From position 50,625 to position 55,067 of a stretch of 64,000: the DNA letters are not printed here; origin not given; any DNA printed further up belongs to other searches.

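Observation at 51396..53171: An essentially perfect 888-bp tandem duplication inside a 1380-aa propeller-protein gene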

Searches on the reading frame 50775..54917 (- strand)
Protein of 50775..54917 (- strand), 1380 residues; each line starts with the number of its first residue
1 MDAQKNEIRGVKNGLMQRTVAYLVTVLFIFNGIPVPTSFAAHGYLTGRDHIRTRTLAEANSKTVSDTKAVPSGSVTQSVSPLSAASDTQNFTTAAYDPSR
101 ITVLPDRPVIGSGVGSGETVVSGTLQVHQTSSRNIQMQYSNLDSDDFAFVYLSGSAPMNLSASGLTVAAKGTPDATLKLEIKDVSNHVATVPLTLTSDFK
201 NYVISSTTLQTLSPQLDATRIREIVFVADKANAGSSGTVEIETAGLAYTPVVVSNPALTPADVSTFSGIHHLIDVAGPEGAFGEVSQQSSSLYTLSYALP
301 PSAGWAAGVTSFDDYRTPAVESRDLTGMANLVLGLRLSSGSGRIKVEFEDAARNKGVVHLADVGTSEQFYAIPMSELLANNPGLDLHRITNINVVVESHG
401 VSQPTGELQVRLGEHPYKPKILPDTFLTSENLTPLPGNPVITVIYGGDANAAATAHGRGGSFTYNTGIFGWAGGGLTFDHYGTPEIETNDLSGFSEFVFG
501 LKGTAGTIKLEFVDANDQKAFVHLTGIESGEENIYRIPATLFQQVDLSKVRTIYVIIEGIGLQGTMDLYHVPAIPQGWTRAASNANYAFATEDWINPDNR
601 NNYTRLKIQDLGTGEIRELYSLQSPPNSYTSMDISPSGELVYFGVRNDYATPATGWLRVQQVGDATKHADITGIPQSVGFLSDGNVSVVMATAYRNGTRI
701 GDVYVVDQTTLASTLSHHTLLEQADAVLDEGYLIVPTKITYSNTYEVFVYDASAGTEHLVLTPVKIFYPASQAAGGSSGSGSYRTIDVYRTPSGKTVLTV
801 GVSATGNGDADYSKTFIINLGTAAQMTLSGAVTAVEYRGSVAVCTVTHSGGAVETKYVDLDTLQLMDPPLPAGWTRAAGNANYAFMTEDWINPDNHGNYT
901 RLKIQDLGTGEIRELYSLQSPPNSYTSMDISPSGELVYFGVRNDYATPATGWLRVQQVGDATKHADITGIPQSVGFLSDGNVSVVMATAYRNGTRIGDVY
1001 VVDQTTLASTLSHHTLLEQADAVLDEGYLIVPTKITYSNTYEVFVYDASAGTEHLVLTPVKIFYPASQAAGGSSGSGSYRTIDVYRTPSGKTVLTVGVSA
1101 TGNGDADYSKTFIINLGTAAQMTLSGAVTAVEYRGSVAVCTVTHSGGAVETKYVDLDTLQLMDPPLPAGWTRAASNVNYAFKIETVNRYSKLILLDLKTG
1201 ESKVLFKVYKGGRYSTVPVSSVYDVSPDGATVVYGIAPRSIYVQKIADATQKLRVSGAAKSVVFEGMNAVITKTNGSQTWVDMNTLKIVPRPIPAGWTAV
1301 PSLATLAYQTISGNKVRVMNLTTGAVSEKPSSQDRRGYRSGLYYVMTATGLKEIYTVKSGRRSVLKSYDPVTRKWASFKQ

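Call 6: search_protein_families(library=pfam, proteins=[window:50775-54917:-], max_evalue=0.01)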
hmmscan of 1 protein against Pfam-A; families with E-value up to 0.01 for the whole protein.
window:50775-54917:- (1380 aa): 1 family
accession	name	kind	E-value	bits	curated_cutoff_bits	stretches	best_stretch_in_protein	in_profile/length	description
PF08402.16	TOBE_2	-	3.3e-05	24.3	21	0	823-852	14-42/76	TOBE domain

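Call 10: find_homologous_proteins(query=window:50775-54917:-)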
Query window:50775-54917:- (1380 aa): 7 proteins with E <= 0.001 among 8000 candidates.
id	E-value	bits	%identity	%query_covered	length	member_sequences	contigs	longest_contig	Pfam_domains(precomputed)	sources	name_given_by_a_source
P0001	0.0e+0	2380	93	71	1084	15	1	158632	-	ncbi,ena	-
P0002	1.6e-135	472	35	35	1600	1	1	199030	-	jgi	jgi:hypothetical protein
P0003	4.1e-132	460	39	37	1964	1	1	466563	-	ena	-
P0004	1.8e-102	362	33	29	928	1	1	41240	-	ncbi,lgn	ncbi:MAG: hypothetical protein ACOY3K_08120 [Candidatus Omnitrophota bacterium]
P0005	9.0e-88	313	32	35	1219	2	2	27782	-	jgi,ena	-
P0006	3.2e-60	222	32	27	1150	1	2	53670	PF22494.4,PF10282.16,PF06832.19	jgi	jgi:6-phosphogluconolactonase (cycloisomerase 2 family)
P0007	4.2e-39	152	26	38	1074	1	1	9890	-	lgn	-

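Call 13: list_cluster_members(proteins=[P0001, window:50778-54917:-])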
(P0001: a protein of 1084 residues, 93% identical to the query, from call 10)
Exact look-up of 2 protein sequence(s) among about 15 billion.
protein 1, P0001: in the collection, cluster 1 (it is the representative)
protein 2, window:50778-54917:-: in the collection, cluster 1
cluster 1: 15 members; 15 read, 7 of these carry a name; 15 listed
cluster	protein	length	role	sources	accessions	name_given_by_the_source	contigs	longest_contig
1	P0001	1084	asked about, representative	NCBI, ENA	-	-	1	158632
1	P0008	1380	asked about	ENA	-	-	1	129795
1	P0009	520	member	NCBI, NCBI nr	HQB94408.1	MAG TPA: hypothetical protein PK997_04265, partial [Candidatus Omnitrophota bacterium] | hypothetical protein [Candidatus Omnitrophota bacterium]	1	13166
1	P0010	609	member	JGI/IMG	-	WD40 repeat protein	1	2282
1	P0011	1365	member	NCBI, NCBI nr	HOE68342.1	MAG TPA: hypothetical protein PLH16_01610 [Candidatus Omnitrophota bacterium] | hypothetical protein [Candidatus Omnitrophota bacterium]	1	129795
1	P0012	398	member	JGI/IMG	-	hypothetical protein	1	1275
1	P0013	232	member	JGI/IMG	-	hypothetical protein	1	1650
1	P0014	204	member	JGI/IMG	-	hypothetical protein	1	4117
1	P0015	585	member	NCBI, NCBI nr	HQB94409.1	MAG TPA: hypothetical protein PK997_04270, partial [Candidatus Omnitrophota bacterium] | hypothetical protein [Candidatus Omnitrophota bacterium]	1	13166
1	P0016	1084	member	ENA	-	-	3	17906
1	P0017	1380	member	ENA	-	-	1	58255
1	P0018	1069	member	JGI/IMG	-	-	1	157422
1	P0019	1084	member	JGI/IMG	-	-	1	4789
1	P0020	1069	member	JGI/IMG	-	-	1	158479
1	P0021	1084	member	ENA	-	-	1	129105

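Call 14: find_encoding_contigs(protein=P0001, flank=10000, max_places=10)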
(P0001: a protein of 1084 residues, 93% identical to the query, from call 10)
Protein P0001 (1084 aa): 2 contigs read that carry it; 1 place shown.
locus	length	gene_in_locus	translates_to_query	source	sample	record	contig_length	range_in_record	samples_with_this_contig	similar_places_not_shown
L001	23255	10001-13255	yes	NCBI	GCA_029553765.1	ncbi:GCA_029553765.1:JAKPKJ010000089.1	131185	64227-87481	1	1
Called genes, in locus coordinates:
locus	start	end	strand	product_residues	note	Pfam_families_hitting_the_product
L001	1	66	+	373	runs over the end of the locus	PF01702:TGT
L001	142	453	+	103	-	PF02699:YajC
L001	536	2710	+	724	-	PF07549:Sec_GG (faint), PF21760:SecD_1st, PF22599:SecDF_P1_head, PF02355:SecD_SecF_C, PF03176:MMPL, PF02355:SecD_SecF_C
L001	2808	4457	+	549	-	PF01368:DHH, PF02272:DHHA1, PF17768:RecJ_OB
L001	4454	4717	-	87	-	PF00830:Ribosomal_L28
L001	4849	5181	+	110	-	PF02922:CBM_48, PF16561:AMPK1_CBM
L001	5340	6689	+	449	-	PF08323:Glyco_transf_5, PF00534:Glycos_transf_1, PF13692:Glyco_trans_1_4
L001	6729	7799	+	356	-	PF00180:Iso_dh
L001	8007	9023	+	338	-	PF01118:Semialdhyde_dh, PF02774:Semialdhyde_dhC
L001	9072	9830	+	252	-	PF01416:PseudoU_synth_1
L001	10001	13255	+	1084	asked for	-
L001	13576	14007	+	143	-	PF00572:Ribosomal_L13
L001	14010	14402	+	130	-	PF00380:Ribosomal_S9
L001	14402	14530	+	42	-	-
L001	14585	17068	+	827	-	PF05170:AsmA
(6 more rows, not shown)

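Call 15: find_encoding_contigs(protein=P0017, flank=10000, max_places=10)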
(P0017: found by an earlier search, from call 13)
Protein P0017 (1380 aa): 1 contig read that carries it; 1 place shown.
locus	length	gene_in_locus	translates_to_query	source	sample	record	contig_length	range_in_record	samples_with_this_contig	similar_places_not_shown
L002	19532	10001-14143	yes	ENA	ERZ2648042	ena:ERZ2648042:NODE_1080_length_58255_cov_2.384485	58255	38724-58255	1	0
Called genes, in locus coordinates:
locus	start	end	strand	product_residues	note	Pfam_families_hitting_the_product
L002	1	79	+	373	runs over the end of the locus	PF01702:TGT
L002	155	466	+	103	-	PF02699:YajC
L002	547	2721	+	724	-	PF07549:Sec_GG (faint), PF21760:SecD_1st, PF22599:SecDF_P1_head, PF02355:SecD_SecF_C, PF03176:MMPL, PF02355:SecD_SecF_C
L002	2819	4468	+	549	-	PF01368:DHH, PF02272:DHHA1, PF17768:RecJ_OB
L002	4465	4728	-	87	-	PF00830:Ribosomal_L28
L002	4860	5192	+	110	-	PF02922:CBM_48, PF16561:AMPK1_CBM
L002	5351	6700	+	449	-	PF08323:Glyco_transf_5, PF00534:Glycos_transf_1, PF13692:Glyco_trans_1_4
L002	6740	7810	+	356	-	PF00180:Iso_dh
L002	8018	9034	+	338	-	PF01118:Semialdhyde_dh, PF02774:Semialdhyde_dhC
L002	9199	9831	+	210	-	PF01416:PseudoU_synth_1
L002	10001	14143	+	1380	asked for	PF08402:TOBE_2 (faint)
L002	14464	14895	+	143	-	PF00572:Ribosomal_L13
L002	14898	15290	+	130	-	PF00380:Ribosomal_S9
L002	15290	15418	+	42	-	-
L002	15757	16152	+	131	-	-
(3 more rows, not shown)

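Call 20: find_encoding_contigs(protein=P0008, flank=10000, max_places=10)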
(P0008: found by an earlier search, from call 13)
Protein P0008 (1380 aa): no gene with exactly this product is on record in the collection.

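Call 21: find_encoding_contigs(protein=P0016, flank=10000, max_places=10)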
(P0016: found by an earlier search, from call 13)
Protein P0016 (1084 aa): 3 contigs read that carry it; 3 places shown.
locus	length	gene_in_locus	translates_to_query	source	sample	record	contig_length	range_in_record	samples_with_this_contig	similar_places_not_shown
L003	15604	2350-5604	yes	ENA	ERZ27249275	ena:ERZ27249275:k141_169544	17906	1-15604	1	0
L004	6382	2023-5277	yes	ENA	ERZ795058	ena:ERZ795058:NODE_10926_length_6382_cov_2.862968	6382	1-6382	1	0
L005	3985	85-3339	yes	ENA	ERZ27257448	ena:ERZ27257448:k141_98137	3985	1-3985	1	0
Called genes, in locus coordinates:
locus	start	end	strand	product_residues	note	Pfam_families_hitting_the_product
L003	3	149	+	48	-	?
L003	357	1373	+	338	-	PF01118:Semialdhyde_dh, PF02774:Semialdhyde_dhC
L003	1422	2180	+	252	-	PF01416:PseudoU_synth_1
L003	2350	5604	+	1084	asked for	-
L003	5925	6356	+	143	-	PF00572:Ribosomal_L13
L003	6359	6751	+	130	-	PF00380:Ribosomal_S9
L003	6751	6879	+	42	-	-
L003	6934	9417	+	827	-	PF05170:AsmA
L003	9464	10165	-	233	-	PF22935:RM44_endonuclase (faint), PF14622:Ribonucleas_3_3, PF00636:Ribonuclease_3, PF00035:dsrm (weak)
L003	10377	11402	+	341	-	PF01118:Semialdhyde_dh, PF22698:Semialdhyde_dhC_1, PF02774:Semialdhyde_dhC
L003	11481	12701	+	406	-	PF01960:ArgJ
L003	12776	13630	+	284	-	PF00696:AA_kinase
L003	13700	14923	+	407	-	PF00202:Aminotran_3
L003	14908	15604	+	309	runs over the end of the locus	PF02729:OTCace_N, PF00185:OTCace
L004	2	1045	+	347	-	?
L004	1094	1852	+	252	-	PF01416:PseudoU_synth_1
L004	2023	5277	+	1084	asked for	-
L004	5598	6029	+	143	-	PF00572:Ribosomal_L13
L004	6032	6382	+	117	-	?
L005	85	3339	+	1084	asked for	-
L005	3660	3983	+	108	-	?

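Call 22: find_encoding_contigs(protein=P0009, flank=10000, max_places=5)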
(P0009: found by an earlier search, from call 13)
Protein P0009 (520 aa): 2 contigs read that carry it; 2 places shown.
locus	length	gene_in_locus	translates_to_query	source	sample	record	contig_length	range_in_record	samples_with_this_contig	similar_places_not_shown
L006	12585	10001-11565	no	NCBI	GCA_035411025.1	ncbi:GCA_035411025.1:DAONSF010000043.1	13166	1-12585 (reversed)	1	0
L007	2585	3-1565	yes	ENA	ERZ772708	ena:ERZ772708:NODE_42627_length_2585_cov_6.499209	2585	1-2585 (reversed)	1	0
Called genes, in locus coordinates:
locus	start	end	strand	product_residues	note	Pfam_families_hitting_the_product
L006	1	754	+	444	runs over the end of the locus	PF02355:SecD_SecF_C, PF03176:MMPL, PF02355:SecD_SecF_C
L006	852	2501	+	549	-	PF01368:DHH, PF02272:DHHA1, PF17768:RecJ_OB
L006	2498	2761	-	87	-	PF00830:Ribosomal_L28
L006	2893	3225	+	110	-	PF02922:CBM_48, PF16561:AMPK1_CBM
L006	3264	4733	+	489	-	PF08323:Glyco_transf_5, PF13439:Glyco_transf_4 (weak), PF13579:Glyco_trans_4_4 (faint), PF00534:Glycos_transf_1, PF13692:Glyco_trans_1_4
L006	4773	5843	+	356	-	PF00180:Iso_dh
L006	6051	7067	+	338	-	PF01118:Semialdhyde_dh, PF02774:Semialdhyde_dhC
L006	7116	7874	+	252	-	PF01416:PseudoU_synth_1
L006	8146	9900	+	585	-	-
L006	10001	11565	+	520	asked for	-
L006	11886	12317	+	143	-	PF00572:Ribosomal_L13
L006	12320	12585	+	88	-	PF00380:Ribosomal_S9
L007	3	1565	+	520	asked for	?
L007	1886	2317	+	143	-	PF00572:Ribosomal_L13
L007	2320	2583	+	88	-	PF00380:Ribosomal_S9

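Call 23: find_encoding_contigs(protein=P0010, flank=10000, max_places=5)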
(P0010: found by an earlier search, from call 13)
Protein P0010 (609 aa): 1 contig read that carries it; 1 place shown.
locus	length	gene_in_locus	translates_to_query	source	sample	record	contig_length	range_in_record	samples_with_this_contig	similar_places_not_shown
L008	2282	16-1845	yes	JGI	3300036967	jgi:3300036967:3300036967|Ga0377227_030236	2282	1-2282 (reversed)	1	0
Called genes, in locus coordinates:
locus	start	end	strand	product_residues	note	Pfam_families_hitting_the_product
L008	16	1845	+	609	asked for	-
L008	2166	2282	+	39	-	?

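Call 24: find_encoding_contigs(protein=P0021, flank=10000, max_places=5)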
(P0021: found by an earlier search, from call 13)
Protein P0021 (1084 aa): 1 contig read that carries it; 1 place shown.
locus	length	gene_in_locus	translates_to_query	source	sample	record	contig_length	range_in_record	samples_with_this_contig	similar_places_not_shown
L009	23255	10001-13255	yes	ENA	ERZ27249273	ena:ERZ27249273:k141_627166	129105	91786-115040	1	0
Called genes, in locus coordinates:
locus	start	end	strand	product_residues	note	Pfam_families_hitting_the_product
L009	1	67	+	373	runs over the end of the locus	PF01702:TGT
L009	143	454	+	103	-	PF02699:YajC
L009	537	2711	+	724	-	PF07549:Sec_GG (faint), PF21760:SecD_1st, PF22599:SecDF_P1_head, PF02355:SecD_SecF_C, PF03176:MMPL, PF02355:SecD_SecF_C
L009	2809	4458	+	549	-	PF01368:DHH, PF02272:DHHA1, PF17768:RecJ_OB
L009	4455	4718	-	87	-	PF00830:Ribosomal_L28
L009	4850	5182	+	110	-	PF02922:CBM_48, PF16561:AMPK1_CBM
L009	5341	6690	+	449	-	PF08323:Glyco_transf_5, PF00534:Glycos_transf_1, PF13692:Glyco_trans_1_4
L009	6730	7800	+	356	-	PF00180:Iso_dh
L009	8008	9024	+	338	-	PF01118:Semialdhyde_dh, PF02774:Semialdhyde_dhC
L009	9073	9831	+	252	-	PF01416:PseudoU_synth_1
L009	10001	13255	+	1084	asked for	-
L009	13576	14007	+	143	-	PF00572:Ribosomal_L13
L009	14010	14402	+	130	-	PF00380:Ribosomal_S9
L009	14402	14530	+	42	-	-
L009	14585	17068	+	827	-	PF05170:AsmA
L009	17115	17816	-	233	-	PF22935:RM44_endonuclase (faint), PF14622:Ribonucleas_3_3, PF00636:Ribonuclease_3, PF00035:dsrm (weak)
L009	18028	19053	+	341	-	PF01118:Semialdhyde_dh, PF22698:Semialdhyde_dhC_1, PF02774:Semialdhyde_dhC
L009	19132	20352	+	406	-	PF01960:ArgJ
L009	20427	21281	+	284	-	PF00696:AA_kinase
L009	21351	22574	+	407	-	PF00202:Aminotran_3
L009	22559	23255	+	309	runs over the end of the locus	PF02729:OTCace_N, PF00185:OTCace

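Call 41: find_related_loci(query=P0001, collection=genome_contigs, flank=6000)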
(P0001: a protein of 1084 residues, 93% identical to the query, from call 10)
Query P0001 (1084 aa) in genome_contigs; peptide patterns used: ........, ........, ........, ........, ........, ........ (x = any residue, [..] = any of these).
49 stretches matched a pattern; 2 encode a relative of the query (tblastn E <= 1e-3); 2 distinct loci.
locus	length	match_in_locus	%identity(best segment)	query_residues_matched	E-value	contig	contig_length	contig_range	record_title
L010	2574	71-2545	66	157-1032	2e-169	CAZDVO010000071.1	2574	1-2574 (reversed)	MAG TPA_asm: uncultured bacterium isolate binchicken_co117_427 genome assembly, contig: NODE_67234_length_2574_cov_3.924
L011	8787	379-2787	36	572-1083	1e-70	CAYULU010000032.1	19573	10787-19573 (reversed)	MAG TPA_asm: uncultured bacterium isolate SRP263991_co2_526 genome assembly, contig: NODE_3411_length_19573_cov_87.15503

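Call 58: find_encoding_contigs(protein=P0011, flank=2000, max_places=5)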
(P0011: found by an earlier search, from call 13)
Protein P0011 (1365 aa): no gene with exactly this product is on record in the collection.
